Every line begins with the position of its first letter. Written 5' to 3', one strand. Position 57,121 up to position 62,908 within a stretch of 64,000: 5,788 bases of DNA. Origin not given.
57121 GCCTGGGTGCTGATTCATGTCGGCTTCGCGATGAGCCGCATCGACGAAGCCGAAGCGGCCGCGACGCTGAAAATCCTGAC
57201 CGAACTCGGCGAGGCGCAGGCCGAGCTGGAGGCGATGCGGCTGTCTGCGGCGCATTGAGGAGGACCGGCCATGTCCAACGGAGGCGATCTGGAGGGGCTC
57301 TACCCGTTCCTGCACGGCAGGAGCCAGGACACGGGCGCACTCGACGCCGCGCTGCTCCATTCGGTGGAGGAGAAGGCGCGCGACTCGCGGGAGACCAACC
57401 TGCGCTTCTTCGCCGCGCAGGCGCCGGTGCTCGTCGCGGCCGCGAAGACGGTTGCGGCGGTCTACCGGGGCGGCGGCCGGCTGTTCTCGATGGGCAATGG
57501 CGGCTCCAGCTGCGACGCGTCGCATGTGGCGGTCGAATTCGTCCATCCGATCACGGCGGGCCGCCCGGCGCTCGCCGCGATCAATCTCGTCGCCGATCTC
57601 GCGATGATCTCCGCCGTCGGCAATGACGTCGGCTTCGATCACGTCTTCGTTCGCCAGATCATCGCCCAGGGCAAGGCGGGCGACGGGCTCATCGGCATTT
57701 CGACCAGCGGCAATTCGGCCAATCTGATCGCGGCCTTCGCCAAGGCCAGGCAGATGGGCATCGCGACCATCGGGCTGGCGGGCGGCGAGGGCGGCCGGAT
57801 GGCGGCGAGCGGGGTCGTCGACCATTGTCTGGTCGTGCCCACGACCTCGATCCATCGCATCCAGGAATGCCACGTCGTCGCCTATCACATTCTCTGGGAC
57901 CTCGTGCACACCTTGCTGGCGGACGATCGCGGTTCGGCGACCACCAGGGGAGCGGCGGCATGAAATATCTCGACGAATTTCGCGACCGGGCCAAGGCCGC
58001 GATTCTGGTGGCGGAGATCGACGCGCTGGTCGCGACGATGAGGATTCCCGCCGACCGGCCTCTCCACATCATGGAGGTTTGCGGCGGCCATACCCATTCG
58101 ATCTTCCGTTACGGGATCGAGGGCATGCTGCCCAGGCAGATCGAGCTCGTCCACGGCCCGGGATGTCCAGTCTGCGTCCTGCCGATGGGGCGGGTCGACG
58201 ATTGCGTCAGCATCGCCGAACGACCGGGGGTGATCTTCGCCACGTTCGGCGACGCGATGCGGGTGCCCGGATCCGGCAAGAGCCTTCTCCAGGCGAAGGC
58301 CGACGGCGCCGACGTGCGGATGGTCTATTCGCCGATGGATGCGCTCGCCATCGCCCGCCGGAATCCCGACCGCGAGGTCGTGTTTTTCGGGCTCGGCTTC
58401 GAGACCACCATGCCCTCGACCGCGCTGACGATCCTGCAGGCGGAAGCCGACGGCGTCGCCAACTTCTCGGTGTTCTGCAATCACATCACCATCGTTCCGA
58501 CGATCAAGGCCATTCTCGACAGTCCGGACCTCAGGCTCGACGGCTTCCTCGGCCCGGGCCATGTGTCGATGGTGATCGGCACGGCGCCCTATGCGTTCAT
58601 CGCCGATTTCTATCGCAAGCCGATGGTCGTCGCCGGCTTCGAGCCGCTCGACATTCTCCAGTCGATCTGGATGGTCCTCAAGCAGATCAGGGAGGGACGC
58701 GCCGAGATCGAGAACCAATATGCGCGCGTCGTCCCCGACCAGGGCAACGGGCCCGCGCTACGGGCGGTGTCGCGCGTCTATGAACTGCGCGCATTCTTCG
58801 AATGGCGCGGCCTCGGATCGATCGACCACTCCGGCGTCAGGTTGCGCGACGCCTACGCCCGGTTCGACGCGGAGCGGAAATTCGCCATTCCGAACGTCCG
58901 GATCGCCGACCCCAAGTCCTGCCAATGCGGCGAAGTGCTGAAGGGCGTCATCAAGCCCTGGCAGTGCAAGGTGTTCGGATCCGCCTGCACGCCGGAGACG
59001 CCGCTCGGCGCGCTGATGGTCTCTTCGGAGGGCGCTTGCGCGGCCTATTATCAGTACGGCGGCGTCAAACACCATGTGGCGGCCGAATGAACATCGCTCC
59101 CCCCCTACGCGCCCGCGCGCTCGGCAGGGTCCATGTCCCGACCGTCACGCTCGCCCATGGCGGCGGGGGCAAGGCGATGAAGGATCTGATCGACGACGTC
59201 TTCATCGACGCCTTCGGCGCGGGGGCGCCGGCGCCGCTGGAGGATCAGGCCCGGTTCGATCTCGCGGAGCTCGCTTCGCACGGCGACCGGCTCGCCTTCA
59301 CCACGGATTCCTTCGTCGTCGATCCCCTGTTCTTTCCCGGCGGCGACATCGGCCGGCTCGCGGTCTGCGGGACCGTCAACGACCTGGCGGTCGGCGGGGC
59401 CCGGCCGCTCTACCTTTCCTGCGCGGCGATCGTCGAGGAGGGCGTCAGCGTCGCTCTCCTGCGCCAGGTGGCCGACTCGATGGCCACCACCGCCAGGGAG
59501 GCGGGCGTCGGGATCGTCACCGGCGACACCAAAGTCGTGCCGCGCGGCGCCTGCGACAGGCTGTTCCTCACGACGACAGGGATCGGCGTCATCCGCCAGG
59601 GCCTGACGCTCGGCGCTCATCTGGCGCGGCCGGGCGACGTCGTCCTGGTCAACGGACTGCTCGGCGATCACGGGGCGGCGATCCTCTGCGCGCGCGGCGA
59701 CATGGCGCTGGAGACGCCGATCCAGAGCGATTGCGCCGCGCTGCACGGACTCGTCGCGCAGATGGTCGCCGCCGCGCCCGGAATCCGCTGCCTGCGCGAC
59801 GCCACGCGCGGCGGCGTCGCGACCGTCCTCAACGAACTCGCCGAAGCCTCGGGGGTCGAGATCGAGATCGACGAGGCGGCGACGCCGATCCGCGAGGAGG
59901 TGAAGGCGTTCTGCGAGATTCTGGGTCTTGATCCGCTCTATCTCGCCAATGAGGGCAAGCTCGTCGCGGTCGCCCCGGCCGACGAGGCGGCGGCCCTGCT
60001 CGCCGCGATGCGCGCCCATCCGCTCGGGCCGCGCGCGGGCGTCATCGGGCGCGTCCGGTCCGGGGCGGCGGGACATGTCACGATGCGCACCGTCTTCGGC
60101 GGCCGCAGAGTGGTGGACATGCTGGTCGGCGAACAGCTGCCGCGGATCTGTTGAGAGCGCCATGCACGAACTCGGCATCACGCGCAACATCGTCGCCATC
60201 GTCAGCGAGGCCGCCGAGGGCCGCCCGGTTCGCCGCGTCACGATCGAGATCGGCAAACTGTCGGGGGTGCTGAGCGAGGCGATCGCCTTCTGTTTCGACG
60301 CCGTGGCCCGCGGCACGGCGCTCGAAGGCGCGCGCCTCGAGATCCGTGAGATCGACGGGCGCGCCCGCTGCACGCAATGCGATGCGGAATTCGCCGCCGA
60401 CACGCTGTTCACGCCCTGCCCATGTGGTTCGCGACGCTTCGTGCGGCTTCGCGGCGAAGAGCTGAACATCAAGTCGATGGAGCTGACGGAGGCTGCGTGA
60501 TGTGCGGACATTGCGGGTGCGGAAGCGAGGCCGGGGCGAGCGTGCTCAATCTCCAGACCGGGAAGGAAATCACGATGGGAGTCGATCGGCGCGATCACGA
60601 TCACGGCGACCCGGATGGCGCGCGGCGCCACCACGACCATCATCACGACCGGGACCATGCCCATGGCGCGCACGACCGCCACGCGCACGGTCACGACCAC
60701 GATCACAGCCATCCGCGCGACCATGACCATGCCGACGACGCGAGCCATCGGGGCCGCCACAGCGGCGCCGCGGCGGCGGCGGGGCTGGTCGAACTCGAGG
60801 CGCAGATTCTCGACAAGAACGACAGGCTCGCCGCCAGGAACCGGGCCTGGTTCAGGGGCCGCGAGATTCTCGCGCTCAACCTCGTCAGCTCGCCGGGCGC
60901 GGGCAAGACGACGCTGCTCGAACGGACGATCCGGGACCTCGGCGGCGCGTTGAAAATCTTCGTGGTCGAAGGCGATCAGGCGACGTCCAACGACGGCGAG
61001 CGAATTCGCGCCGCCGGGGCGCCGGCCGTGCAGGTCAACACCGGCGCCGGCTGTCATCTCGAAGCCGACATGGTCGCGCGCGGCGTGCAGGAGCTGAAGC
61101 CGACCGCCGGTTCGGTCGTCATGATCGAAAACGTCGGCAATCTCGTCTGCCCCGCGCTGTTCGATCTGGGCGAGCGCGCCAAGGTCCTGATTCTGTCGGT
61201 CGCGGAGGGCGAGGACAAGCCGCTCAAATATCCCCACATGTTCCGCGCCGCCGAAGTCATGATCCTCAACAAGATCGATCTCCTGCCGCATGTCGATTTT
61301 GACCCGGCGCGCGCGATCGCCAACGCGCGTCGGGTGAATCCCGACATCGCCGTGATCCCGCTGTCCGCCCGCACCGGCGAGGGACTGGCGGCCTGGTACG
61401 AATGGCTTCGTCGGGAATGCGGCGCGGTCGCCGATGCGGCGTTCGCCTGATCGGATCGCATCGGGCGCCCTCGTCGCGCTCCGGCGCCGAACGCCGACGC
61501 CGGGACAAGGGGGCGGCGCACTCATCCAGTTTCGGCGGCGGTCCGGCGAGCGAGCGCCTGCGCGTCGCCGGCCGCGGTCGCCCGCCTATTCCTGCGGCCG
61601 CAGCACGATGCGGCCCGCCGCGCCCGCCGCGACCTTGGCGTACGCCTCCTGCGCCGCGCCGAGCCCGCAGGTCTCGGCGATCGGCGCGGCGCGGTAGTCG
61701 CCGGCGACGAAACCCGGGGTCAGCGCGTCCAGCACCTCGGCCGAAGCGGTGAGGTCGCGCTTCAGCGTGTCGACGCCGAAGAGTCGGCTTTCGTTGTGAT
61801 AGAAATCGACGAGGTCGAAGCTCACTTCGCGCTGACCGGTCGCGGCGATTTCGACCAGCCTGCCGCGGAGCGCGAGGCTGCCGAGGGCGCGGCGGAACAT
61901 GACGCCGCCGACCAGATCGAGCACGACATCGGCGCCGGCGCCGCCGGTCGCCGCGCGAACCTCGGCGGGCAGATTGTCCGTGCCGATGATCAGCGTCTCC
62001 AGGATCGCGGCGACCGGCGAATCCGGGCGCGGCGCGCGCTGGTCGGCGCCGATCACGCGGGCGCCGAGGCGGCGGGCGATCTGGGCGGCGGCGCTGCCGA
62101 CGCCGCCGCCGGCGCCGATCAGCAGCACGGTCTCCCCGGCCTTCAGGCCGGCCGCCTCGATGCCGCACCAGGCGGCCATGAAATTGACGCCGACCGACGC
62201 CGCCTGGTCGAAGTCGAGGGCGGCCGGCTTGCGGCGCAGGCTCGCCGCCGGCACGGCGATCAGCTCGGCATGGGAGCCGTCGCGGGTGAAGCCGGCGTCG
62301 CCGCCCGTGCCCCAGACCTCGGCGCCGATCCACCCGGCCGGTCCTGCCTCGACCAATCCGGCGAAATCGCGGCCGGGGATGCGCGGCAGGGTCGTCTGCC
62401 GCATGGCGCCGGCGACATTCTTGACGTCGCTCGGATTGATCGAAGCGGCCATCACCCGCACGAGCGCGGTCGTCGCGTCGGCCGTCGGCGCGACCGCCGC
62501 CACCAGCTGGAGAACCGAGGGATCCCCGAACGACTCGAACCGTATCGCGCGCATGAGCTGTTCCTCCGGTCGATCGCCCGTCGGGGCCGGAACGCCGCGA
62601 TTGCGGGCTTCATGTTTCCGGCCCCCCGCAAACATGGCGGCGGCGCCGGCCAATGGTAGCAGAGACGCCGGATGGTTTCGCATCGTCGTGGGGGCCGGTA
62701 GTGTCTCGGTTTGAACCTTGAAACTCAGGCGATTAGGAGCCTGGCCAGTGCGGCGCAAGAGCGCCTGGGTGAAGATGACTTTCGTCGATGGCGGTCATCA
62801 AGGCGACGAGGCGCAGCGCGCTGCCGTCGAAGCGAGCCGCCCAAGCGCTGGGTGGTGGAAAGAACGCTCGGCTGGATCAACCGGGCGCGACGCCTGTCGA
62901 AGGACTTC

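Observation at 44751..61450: Self-contained sigma-54-controlled Huc/cyanobacterial-type (group 2a-like) [NiFe]-hydrogenase locus with many unassigned partner genes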

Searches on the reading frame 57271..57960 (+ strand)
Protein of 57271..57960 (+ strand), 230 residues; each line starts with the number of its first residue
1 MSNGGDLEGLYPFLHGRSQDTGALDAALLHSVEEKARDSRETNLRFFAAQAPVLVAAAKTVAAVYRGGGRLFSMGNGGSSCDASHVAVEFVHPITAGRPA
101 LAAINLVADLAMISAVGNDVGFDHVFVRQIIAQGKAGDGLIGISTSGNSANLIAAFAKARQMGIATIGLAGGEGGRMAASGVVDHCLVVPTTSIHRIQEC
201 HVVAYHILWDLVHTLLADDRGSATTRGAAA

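Call 9: search_protein_families(library=pfam, proteins=[window:57271-57960:+], max_evalue=0.01)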
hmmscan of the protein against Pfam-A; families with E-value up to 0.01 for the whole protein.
window:57271-57960:+ (230 aa): 2 families
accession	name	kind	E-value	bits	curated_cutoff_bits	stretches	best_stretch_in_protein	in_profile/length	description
PF13580.11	SIS_2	-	2.4e-19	70.2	27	1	40-171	7-138/138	SIS domain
PF01380.27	SIS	-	9.8e-05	22.6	25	1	97-191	14-106/131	SIS domain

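Call 24: search_protein_families(library=ncbifam, proteins=[window:57271-57960:+], max_evalue=0.01)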
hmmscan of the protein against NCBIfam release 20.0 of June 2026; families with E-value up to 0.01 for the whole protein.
window:57271-57960:+ (230 aa): 9 families
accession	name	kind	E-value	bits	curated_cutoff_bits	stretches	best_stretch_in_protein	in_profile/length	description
TIGR00441.1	gmhA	equivalog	1.6e-44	151.7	209.45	1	61-212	4-153/154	D-sedoheptulose 7-phosphate isomerase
NF010546.0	PRK13936.1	equivalog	2.5e-43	148.2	276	1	30-218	5-194/197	phosphoheptose isomerase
NF001628.0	PRK00414.1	equivalog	4e-38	131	265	1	54-213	30-187/192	D-sedoheptulose 7-phosphate isomerase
NF010547.0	PRK13938.1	equivalog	4.6e-30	104.8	320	1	57-216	34-192/196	D-sedoheptulose 7-phosphate isomerase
NF008138.0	PRK10886.1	equivalog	4.1e-26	91.9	352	1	53-216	26-190/196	DnaA initiator-associating protein DiaA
NF003915.0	PRK05441.1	subfamily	9.5e-07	28.1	168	1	19-180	13-175/300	N-acetylmuramic acid 6-phosphate etherase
NF009222.0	PRK12570.1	subfamily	2.2e-06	26.7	255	1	48-179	49-181/307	N-acetylmuramic acid 6-phosphate etherase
TIGR00274.1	TIGR00274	equivalog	0.00022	20.4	302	1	52-180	41-170/291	N-acetylmuramic acid 6-phosphate etherase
NF002805.0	PRK02947.1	subfamily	0.0036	16.5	135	1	47-170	19-141/247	sugar isomerase domain-containing protein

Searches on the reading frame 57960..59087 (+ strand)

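Call 9: search_protein_families(library=pfam, proteins=[window:57960-59087:+], max_evalue=0.01)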
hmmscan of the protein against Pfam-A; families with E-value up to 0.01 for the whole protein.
window:57960-59087:+ (376 aa): 1 family
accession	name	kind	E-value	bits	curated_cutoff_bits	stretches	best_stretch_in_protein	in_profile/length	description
PF01924.21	HypD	-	5.9e-156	519.4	25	1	23-367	13-351/351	Hydrogenase formation hypA family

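Call 24: search_protein_families(library=ncbifam, proteins=[window:57960-59087:+], max_evalue=0.01)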
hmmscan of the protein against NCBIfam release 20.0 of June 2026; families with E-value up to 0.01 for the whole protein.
window:57960-59087:+ (376 aa): 1 family
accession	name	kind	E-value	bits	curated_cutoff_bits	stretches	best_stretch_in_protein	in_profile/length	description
TIGR00075.1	hypD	equivalog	4.7e-154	512.8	192.8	1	2-369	5-369/372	hydrogenase formation protein HypD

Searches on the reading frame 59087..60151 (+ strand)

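Call 9: search_protein_families(library=pfam, proteins=[window:59087-60151:+], max_evalue=0.01)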
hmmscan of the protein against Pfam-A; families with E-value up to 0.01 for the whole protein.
window:59087-60151:+ (355 aa): 2 families
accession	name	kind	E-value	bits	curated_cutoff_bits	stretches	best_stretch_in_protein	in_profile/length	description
PF02769.27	AIRS_C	-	1.5e-27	97.1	23.1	1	181-331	1-153/156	AIR synthase related protein, C-terminal domain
PF00586.29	AIRS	-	1.4e-21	77.5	24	1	64-169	10-112/112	AIR synthase related protein, N-terminal domain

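Call 24: search_protein_families(library=ncbifam, proteins=[window:59087-60151:+], max_evalue=0.01)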
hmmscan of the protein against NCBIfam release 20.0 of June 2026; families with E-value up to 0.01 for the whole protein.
window:59087-60151:+ (355 aa): 10 families
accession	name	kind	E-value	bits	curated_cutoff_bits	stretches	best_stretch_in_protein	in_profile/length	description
TIGR02124.1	hypE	equivalog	2e-132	441.2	251.6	1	20-355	2-332/332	hydrogenase expression/formation protein HypE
TIGR01379.1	thiL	equivalog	4.4e-26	91.6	184.15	1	64-332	33-302/320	thiamine-phosphate kinase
NF004351.0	PRK05731.1-4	equivalog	8e-20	71.2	324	1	62-333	44-305/321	thiamine-phosphate kinase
NF004353.0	PRK05731.2-2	equivalog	4.8e-17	62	301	1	86-288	52-247/311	thiamine-phosphate kinase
NF004350.0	PRK05731.1-1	equivalog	3.2e-10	39.4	441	1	66-275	39-248/325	thiamine-phosphate kinase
TIGR00476.1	selD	equivalog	6.1e-07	28.9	125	1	68-281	58-266/311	selenide, water dikinase SelD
TIGR00878.1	purM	equivalog_domain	2.3e-06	27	236.35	1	89-188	78-177/332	phosphoribosylformylglycinamidine cyclo-ligase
NF002098.0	PRK00943.1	equivalog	0.00011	21.2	299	1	69-277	63-266/347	selenide, water dikinase SelD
TIGR04049.1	AIR_rel_sll0787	hypoth_equivalog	0.00032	19.8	321.3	1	91-325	78-292/318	sll0787 family AIR synthase-like protein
TIGR03267.1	methan_mark_2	hypoth_equivalog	0.0028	16.8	365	1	90-273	79-253/323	methanogenesis marker 2 protein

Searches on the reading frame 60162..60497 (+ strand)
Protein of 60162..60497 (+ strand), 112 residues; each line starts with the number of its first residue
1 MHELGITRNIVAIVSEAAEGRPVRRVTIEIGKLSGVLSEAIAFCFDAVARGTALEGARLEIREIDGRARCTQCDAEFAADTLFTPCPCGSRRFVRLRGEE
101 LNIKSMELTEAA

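Call 9: search_protein_families(library=pfam, proteins=[window:60162-60497:+], max_evalue=0.01)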
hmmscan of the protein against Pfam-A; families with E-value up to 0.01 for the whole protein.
window:60162-60497:+ (112 aa): 1 family
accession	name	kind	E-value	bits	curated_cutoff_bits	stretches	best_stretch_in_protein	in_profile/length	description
PF01155.25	HypA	-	2.3e-30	105.3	28.9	1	1-107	1-111/112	Hydrogenase/urease nickel incorporation, metallochaperone, hypA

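Call 24: search_protein_families(library=ncbifam, proteins=[window:60162-60497:+], max_evalue=0.01)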
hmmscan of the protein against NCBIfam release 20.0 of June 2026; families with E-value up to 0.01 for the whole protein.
window:60162-60497:+ (112 aa): 6 families
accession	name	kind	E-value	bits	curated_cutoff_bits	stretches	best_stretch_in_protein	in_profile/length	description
TIGR00100.1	hypA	equivalog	1.7e-22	79.6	88.1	1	1-109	1-114/116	hydrogenase maturation nickel metallochaperone HypA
NF001976.0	PRK00762.1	equivalog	1.2e-15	57.4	146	1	1-108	1-118/124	hydrogenase maturation nickel metallochaperone HypA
NF009046.0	PRK12380.1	subfamily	1.8e-13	50.8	113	1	1-108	1-112/113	hydrogenase/urease nickel incorporation protein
NF002979.0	PRK03681.1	subfamily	2.3e-13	50.4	121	1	1-109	1-114/116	hydrogenase/urease nickel incorporation protein HypA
NF001839.0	PRK00564.1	equivalog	8.1e-09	35.7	112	1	1-109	1-115/117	hydrogenase/urease nickel incorporation protein HypA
NF003008.0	PRK03824.1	equivalog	1.2e-08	35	125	1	1-78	1-81/135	hydrogenase nickel incorporation protein HypA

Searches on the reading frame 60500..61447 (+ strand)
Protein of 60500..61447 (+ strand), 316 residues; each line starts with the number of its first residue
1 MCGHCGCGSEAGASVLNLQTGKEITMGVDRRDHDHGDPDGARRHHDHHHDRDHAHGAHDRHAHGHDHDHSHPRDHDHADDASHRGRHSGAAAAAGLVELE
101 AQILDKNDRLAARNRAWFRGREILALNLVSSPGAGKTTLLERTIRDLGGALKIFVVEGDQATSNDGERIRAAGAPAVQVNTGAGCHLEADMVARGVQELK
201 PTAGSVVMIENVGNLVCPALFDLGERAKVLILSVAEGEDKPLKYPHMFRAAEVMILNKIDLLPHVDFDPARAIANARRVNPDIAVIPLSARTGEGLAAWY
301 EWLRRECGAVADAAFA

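Call 9: search_protein_families(library=pfam, proteins=[window:60500-61447:+], max_evalue=0.01)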
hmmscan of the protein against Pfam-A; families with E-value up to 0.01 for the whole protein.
window:60500-61447:+ (316 aa): 1 family
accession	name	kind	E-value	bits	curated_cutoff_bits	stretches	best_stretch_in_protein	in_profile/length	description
PF02492.25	cobW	-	2e-21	76.8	20.7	1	127-286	4-179/180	CobW/HypB/UreG, nucleotide-binding domain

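Call 24: search_protein_families(library=ncbifam, proteins=[window:60500-61447:+], max_evalue=0.01)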
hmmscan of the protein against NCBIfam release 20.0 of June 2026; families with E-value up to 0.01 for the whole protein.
window:60500-61447:+ (316 aa): 3 families
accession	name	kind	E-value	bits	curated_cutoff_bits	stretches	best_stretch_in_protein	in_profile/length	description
NF007775.0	PRK10463.1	equivalog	5.6e-100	334.4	385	1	44-306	19-287/290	hydrogenase nickel incorporation protein HypB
TIGR00073.1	hypB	equivalog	1.6e-82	276.2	121.2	1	97-305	4-212/217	hydrogenase nickel incorporation protein HypB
TIGR00101.1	ureG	equivalog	1.6e-08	34.6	204.2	1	129-306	7-194/199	urease accessory protein UreG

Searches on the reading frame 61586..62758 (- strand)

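Call 22: search_protein_families(library=pfam, proteins=[window:61586-62758:-], max_evalue=0.001)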
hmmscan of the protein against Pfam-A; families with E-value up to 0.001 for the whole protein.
window:61586-62758:- (390 aa): 3 families
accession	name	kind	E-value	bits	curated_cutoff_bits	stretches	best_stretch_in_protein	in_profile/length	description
PF00107.32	ADH_zinc_N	-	2.7e-16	60.1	31.8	1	219-333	1-116/129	Zinc-binding dehydrogenase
PF08240.17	ADH_N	-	1.9e-09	38.1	23.5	1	96-178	3-103/104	Alcohol dehydrogenase GroES-like domain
PF13602.12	ADH_zinc_N_2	-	4.1e-09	37.9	27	1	266-386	13-134/134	Zinc-binding dehydrogenase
